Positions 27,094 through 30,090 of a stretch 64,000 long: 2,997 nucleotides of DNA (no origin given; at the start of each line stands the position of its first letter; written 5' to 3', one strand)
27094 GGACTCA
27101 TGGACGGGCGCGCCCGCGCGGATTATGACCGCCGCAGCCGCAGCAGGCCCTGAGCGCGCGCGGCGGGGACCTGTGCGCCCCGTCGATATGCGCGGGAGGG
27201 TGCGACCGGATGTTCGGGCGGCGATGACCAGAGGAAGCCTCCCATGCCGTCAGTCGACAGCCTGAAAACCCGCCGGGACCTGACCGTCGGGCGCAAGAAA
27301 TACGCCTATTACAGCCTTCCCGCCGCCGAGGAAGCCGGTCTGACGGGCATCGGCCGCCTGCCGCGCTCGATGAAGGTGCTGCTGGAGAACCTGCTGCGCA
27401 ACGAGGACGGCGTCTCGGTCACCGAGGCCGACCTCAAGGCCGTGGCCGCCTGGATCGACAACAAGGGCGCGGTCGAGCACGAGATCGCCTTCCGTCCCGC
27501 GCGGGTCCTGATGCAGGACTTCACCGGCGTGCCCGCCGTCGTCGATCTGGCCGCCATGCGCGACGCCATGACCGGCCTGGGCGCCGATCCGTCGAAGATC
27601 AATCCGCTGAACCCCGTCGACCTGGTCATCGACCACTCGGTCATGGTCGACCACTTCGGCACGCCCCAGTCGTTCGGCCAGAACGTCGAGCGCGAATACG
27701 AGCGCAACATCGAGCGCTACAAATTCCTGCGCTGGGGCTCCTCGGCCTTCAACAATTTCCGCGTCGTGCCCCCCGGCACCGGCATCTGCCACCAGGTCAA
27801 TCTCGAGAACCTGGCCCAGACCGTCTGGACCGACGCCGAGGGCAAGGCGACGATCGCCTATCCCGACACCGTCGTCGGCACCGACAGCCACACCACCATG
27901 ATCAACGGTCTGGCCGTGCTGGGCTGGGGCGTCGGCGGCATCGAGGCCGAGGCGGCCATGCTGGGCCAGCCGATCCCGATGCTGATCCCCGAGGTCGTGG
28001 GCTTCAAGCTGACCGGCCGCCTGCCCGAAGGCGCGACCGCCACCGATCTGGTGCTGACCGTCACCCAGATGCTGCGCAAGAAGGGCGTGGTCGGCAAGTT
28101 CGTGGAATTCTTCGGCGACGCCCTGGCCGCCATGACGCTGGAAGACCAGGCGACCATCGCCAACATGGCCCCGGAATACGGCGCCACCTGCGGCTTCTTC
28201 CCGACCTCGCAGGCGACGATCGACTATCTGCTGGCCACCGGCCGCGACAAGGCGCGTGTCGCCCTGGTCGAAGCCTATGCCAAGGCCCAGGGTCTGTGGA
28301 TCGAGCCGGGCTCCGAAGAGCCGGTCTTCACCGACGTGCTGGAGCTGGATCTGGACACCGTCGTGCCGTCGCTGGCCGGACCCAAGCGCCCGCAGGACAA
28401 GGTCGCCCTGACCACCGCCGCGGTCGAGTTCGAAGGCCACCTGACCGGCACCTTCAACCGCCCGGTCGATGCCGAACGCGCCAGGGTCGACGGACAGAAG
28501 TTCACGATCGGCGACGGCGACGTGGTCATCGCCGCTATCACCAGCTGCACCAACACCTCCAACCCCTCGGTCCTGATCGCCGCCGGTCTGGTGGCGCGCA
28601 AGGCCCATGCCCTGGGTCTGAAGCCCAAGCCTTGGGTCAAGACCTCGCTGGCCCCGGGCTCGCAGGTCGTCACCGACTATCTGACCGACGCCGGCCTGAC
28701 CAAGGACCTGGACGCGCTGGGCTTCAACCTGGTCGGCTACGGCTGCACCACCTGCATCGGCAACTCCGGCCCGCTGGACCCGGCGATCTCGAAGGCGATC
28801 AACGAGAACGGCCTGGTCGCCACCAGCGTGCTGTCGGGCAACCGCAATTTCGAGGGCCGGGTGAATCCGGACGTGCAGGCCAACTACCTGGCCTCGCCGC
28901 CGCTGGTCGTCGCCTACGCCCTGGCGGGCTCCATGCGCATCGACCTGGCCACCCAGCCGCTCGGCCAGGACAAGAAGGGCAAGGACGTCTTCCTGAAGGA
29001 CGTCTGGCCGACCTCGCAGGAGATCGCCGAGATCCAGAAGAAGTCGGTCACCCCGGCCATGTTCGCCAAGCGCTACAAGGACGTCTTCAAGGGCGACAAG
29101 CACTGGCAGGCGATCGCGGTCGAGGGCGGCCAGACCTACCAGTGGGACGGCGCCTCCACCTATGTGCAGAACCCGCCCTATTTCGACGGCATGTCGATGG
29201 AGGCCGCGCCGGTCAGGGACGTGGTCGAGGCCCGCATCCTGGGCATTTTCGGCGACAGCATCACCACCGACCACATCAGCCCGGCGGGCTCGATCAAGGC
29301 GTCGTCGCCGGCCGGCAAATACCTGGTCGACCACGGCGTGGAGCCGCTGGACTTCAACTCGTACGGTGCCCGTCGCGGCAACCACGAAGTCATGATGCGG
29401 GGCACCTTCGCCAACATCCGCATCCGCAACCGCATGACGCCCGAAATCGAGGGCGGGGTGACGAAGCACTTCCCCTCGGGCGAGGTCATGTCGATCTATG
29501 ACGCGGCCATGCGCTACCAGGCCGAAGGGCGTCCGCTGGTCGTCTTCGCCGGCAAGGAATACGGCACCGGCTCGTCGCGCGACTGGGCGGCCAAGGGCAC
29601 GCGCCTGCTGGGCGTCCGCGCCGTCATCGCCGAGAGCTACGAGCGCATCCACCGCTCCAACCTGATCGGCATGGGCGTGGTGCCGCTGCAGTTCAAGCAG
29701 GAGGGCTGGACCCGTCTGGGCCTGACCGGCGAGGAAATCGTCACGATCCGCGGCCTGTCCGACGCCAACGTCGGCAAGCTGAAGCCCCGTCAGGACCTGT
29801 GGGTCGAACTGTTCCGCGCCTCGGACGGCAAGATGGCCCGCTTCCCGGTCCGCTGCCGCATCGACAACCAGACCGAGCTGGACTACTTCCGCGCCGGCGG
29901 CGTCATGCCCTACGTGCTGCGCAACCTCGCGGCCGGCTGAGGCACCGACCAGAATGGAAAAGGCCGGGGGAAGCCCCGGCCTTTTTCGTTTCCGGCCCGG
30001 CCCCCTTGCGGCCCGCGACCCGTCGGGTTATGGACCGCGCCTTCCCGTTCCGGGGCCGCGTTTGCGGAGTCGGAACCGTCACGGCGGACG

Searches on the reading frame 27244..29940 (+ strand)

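Call 7: search_protein_families(library=pfam, proteins=[window:27244-29940:+], max_evalue=0.001)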
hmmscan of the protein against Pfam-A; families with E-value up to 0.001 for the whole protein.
window:27244-29940:+ (898 aa): 2 families
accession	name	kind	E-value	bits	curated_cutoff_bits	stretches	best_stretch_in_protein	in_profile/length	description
PF00330.25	Aconitase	-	2e-167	558.3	28.7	1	78-562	13-463/463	Aconitase family (aconitate hydratase)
PF00694.25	Aconitase_C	-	7.7e-46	156.1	22.8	1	692-820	3-131/131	Aconitase C-terminal domain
